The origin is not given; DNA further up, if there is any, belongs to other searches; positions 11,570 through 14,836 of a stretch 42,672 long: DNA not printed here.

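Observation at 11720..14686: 988-aa calcineurin-like metallophosphoesterase in the vgrG-PAAR cargo slot: a candidate T6SS effector of an uncharacterised class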

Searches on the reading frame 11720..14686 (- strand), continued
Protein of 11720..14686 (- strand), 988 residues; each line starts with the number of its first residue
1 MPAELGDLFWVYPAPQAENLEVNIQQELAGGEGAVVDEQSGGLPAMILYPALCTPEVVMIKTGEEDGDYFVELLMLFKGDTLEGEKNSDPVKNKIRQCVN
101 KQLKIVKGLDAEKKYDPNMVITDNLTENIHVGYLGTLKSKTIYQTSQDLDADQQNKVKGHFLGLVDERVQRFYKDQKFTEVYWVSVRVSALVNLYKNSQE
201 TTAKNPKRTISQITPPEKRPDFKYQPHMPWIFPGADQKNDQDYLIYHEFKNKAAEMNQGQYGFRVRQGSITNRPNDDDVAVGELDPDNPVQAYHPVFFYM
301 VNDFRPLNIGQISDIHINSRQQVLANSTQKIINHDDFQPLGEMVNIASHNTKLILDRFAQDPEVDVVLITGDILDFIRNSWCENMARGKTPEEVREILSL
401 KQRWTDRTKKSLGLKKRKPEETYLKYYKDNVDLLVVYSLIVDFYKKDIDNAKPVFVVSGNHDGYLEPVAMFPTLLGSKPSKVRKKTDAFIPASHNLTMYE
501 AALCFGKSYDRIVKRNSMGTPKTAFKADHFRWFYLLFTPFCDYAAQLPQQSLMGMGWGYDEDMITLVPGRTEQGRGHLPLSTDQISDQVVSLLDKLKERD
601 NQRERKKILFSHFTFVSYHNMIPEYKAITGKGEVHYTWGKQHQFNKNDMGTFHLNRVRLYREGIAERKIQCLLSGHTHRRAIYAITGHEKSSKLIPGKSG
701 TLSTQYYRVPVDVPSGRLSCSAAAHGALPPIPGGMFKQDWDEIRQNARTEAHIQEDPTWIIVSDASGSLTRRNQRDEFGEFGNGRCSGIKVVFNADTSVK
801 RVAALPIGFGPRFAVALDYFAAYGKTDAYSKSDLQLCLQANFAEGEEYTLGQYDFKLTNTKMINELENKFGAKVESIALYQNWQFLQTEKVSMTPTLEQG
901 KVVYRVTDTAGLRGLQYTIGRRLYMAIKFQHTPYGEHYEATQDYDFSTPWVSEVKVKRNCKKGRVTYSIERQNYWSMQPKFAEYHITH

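Call 55: search_protein_families(library=pfam, proteins=[L002:3438-4079:+, L003:96-614:+, L005:10394-11188:-, L008:2231-2983:+, L011:9199-9879:+, L012:8082-8819:+, L018:9216-9869:+, L019:8193-8909:+, L021:7445-8086:+], max_evalue=5)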
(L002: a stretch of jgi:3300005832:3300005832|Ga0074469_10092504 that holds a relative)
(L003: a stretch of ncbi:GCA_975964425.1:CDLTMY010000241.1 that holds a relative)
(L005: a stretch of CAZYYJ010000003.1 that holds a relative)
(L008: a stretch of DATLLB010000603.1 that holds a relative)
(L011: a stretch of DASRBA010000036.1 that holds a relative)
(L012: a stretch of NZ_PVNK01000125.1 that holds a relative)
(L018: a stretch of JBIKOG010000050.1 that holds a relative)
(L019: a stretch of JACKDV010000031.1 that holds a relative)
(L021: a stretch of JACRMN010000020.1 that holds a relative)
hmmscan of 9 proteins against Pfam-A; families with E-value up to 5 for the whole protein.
L002:3438-4079:+ (213 aa): 5 families
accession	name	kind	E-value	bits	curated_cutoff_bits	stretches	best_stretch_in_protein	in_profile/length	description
PF01471.23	PG_binding_1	-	1.3e-14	54.6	23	1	154-206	4-56/57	Putative peptidoglycan binding domain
PF08823.16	PG_binding_2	-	0.00041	21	21.1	1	153-188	16-51/74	Putative peptidoglycan binding domain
PF05454.16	DAG1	-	0.033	14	23.3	1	51-102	164-215/290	Dystroglycan (Dystrophin-associated glycoprotein 1)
PF17789.7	MG4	-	0.068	13.8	24.7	1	72-123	8-61/95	Macroglobulin domain MG4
PF01476.26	LysM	-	0.16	12.3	20.9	1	6-20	1-15/43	LysM domain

L003:96-614:+ (172 aa): 3 families
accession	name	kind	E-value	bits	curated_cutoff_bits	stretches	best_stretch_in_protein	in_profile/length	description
PF01471.23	PG_binding_1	-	8.4e-08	32.7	23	1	110-155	5-47/57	Putative peptidoglycan binding domain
PF16087.11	DUF4817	-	0.016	15.3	22.6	1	132-154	16-38/55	Helix-turn-helix domain (DUF4817)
PF08823.16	PG_binding_2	-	0.091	13.5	21.1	1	108-144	16-52/74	Putative peptidoglycan binding domain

L005:10394-11188:- (264 aa): 5 families
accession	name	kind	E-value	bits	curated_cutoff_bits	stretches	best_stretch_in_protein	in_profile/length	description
PF01471.23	PG_binding_1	-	5.4e-14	52.5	23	1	209-258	8-57/57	Putative peptidoglycan binding domain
PF08823.16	PG_binding_2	-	0.0011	19.6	21.1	1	205-240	17-52/74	Putative peptidoglycan binding domain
PF00688.24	TGFb_propeptide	-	0.14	12.2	25.8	1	149-237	69-152/242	TGF-beta propeptide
PF08615.16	RNase_H2_suC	-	0.24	12.2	20.8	0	146-206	58-94/133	Ribonuclease H2 non-catalytic subunit (Ylr154p-like)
PF02724.19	CDC45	-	0.29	9.8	34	1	133-186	103-155/624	CDC45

L008:2231-2983:+ (250 aa): 3 families
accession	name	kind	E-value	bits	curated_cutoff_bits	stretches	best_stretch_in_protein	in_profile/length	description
PF01471.23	PG_binding_1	-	1.6e-11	44.6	23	1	195-244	8-57/57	Putative peptidoglycan binding domain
PF08823.16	PG_binding_2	-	0.015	16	21.1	1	189-230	15-56/74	Putative peptidoglycan binding domain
PF01476.26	LysM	-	0.03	14.7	20.9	1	13-38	1-26/43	LysM domain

L011:9199-9879:+ (226 aa): 3 families
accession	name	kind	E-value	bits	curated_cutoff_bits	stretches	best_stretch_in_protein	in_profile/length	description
PF01471.23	PG_binding_1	-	3e-10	40.5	23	1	167-220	4-57/57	Putative peptidoglycan binding domain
PF01476.26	LysM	-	0.013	15.9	20.9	1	17-41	1-25/43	LysM domain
PF08823.16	PG_binding_2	-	0.081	13.6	21.1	1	172-201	22-51/74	Putative peptidoglycan binding domain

L012:8082-8819:+ (245 aa): 4 families
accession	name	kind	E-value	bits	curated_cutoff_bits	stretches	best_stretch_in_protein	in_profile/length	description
PF01471.23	PG_binding_1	-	2.4e-11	44.1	23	1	190-239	8-57/57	Putative peptidoglycan binding domain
PF01476.26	LysM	-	0.056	13.8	20.9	1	7-57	1-43/43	LysM domain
PF08823.16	PG_binding_2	-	0.061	14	21.1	1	191-223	22-54/74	Putative peptidoglycan binding domain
PF12226.14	Astro_capsid_p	-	1.1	8.8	25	1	140-219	231-311/363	Turkey astrovirus capsid protein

L018:9216-9869:+ (217 aa): 6 families
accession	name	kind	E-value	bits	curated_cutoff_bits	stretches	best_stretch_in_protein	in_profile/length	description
PF01471.23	PG_binding_1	-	1.5e-10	41.5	23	1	162-211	8-57/57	Putative peptidoglycan binding domain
PF08823.16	PG_binding_2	-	0.00024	21.7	21.1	1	158-192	17-51/74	Putative peptidoglycan binding domain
PF17789.7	MG4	-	0.0017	18.9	24.7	1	75-127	7-61/95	Macroglobulin domain MG4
PF01476.26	LysM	-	0.038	14.4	20.9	1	10-36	1-27/43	LysM domain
PF02369.22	Big_1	-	0.057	14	34.9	1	82-123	17-63/93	Bacterial Ig-like domain (group 1)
PF16669.11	TTC5_OB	-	0.092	12.9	30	1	50-81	60-90/115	Tetratricopeptide repeat protein 5 OB fold domain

L019:8193-8909:+ (238 aa): 3 families
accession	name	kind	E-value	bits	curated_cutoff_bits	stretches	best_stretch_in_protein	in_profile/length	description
PF01471.23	PG_binding_1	-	6e-13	49.2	23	1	183-232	8-57/57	Putative peptidoglycan binding domain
PF09374.15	PG_binding_3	-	0.009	16.6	24.6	1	184-214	7-39/76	Predicted Peptidoglycan domain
PF10670.15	DUF4198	-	0.04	14.5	34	1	82-124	148-197/209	Domain of unknown function (DUF4198)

L021:7445-8086:+ (213 aa): 4 families
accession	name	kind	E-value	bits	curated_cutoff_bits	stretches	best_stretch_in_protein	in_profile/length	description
PF01471.23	PG_binding_1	-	1e-17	64.5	23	1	158-207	8-57/57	Putative peptidoglycan binding domain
PF08823.16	PG_binding_2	-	0.0069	17.1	21.1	1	158-194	21-57/74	Putative peptidoglycan binding domain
PF09374.15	PG_binding_3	-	0.12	13.1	24.6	1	158-187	6-35/76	Predicted Peptidoglycan domain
PF11634.13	IPI_T4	-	0.19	12.2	25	1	86-116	6-37/76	Nuclease inhibitor from bacteriophage T4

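Call 60: fold_search(model_id=the predicted structure, library=viral)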
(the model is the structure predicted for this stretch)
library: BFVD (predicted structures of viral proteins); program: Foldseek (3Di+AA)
matches with E <= 10: 732; with E <= 0.001: 0
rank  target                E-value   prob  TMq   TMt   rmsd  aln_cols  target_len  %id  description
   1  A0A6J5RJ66            2.3e-03  0.99  0.17  0.37  12.8       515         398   10  SbcD DNA repair exonuclease [uncultured Caudovirales phage]
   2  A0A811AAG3            3.2e-03  0.82  0.08  0.06  17.0       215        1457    9  (no name in the UniProt tables at hand)
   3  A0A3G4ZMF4            8.4e-03  0.66  0.15  0.30  19.1       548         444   10  Calcineurin-like phosphoesterase domain-containing protein [Terrestrivirus sp.]
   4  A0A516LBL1            1.4e-02  0.30  0.06  0.06  10.5       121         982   12  (no name in the UniProt tables at hand)
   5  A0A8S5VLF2            1.4e-02  0.94  0.17  0.22  12.3       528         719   11  (no name in the UniProt tables at hand)
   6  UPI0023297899         1.9e-02  0.28  0.05  0.05  14.1       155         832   11  (no name look-up for this kind of identifier)
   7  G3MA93                2.0e-02  0.89  0.17  0.20  15.2       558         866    8  Gp352 [Bacillus phage G]
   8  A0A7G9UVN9            2.4e-02  0.44  0.18  0.25  22.6       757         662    8  (no name in the UniProt tables at hand)
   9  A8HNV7                2.6e-02  0.11  0.05  0.08  21.1       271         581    6  (no name in the UniProt tables at hand)
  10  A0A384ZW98            2.9e-02  0.20  0.05  0.07  13.9       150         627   13  Uncharacterized protein [Dickeya phage vB_DsoM_JA13]
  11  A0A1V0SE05            3.6e-02  0.28  0.06  0.22  17.3       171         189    9  F-box domain-containing protein [Indivirus ILV1]
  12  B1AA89                5.0e-02  0.04  0.04  0.08  25.4       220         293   11  Uncharacterized protein (Fragment) [Fiji disease virus]
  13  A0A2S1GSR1            6.6e-02  0.51  0.07  0.23  14.1       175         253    6  Uncharacterized protein [Xanthomonas phage Carpasina]
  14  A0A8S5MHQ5            9.2e-02  0.08  0.06  0.15  14.1       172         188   14  Uncharacterized protein [Siphoviridae sp. ctvyM23]
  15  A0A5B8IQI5            1.1e-01  0.51  0.07  0.15   7.7       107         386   17  Uncharacterized protein [Mimiviridae sp. ChoanoV1]
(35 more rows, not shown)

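Call 61: find_related_loci(query=A2, collection=metagenome_contigs, flank=10000)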
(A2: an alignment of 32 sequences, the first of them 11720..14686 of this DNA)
Query A2 (988 aa) in metagenome_contigs; peptide patterns used: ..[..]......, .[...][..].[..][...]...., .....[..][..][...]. (x = any residue, [..] = any of these).
600 stretches matched a pattern (row limit reached: there are more); 13 encode a relative of the query (tblastn E <= 1e-3); 13 distinct loci.
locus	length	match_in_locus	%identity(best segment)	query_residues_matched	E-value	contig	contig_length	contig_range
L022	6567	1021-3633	29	1-962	8e-102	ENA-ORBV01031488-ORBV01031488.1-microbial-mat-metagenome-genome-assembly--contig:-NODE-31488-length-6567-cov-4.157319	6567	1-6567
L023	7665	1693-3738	30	3-820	9e-86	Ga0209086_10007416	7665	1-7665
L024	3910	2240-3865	34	1-618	3e-86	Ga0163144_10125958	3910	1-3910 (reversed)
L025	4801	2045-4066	29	44-820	4e-74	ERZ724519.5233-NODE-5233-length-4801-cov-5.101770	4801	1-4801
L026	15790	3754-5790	30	44-820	6e-69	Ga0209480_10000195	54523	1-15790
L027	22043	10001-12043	29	45-820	4e-68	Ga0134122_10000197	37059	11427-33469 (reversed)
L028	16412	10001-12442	26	44-988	1e-67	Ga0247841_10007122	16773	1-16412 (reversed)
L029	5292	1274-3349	28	43-819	6e-65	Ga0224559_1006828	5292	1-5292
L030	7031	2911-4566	28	276-881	1e-62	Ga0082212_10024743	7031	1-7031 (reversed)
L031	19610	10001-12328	26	45-959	3e-58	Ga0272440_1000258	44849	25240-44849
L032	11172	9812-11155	31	290-694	7e-24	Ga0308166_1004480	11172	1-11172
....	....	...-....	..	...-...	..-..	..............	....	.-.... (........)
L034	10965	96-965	22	641-962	5e-13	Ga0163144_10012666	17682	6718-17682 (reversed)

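Call 70: search_protein_families(library=padloc, proteins=[window:11720-14686:-], max_evalue=0.01)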
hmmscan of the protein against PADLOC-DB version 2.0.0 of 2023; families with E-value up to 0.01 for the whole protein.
window:11720-14686:- (988 aa): 0 families

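Call 73: search_protein_families(library=pfam, proteins=[L031:8322-9767:+, L031:13677-14216:+, L031:14318-16708:+, L032:7826-8971:+, L007:3794-7312:+, L007:7337-8584:+, L009:4595-7288:+, L009:7432-8544:+, L011:12608-15013:-, L009:1975-3702:+], max_evalue=0.01)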
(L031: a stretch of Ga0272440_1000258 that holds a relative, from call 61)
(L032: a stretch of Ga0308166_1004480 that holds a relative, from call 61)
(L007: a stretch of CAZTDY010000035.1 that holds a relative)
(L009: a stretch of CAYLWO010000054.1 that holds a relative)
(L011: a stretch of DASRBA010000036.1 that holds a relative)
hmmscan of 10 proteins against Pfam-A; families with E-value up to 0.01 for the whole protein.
L031:8322-9767:+ (481 aa): 0 families

L031:13677-14216:+ (179 aa): 1 family
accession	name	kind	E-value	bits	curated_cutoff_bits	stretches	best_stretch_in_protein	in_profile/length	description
PF13503.11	DUF4123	-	6.4e-32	110.7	25.8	1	18-139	1-117/119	Domain of unknown function (DUF4123)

L031:14318-16708:+ (796 aa): 3 families
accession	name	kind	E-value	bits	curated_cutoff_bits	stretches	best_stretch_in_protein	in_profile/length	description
PF03865.19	ShlB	-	7.2e-21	75.4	22.7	1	452-759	3-310/311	Haemolysin secretion/activation protein ShlB/FhaC/HecB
PF07244.20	POTRA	-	0.0014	19.7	21.3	1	35-112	3-79/79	Surface antigen variable number repeat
PF08479.16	POTRA_2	-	0.0036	17.6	24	0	35-111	3-75/76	POTRA domain, ShlB-type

L032:7826-8971:+ (381 aa): 1 family
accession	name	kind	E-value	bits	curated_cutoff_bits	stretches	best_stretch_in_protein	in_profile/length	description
PF13503.11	DUF4123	-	3.2e-21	76.2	25.8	1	85-206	1-118/119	Domain of unknown function (DUF4123)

L007:3794-7312:+ (1172 aa): 1 family
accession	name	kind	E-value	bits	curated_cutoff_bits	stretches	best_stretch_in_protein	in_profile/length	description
PF00691.25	OmpA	-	5.1e-06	27.2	27.2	1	74-134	4-61/98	OmpA family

L007:7337-8584:+ (415 aa): 0 families

L009:4595-7288:+ (897 aa): 2 families
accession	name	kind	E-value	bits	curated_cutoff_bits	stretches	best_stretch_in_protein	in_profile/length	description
PF13860.13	FlgD_ig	-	5.1e-07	30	27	1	819-884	8-75/79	FlgD Ig-like domain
PF18962.6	Por_Secre_tail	-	3e-06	27.9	27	1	813-893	2-73/75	Secretion system C-terminal sorting domain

L009:7432-8544:+ (370 aa): 2 families
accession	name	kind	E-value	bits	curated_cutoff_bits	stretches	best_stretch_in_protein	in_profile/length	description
PF10502.14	Peptidase_S26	-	5.3e-41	140.8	22.9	1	172-344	14-167/168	Signal peptidase, peptidase S26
PF06271.18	RDD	-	7.3e-20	72.1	24.1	1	11-139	1-135/137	RDD family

L011:12608-15013:- (801 aa): 3 families
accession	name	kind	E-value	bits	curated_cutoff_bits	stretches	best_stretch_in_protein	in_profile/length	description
PF04542.20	Sigma70_r2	-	4e-16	59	24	1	498-563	2-71/71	Sigma-70 region 2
PF08281.18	Sigma70_r4_2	-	3.1e-13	49.6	25.7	1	605-655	4-54/54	Sigma-70, region 4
PF04545.22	Sigma70_r4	-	1.6e-07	31.2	24.1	1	610-656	3-49/50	Sigma-70, region 4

L009:1975-3702:+ (575 aa): 0 families

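Call 74: search_solved_structures(query=A2, max_evalue=1, show_alignments=1)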
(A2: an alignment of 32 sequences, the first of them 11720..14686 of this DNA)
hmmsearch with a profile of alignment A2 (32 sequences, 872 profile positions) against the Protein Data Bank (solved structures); distinct sequences matched with E-value up to 1: 0.

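Call 79: search_dna_similar(query=L020:9164-12127:+, collection=plasmids, mode=protein, max_evalue=1e-8, max_rows=15)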
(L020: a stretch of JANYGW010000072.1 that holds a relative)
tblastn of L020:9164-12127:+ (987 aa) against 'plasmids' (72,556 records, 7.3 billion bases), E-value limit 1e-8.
No match.

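Call 80: search_dna_similar(query=window:11720-14686:-, collection=plasmids, mode=protein, max_evalue=1e-8, max_rows=15)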
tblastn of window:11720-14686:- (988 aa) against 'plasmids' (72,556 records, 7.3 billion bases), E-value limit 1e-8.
No match.
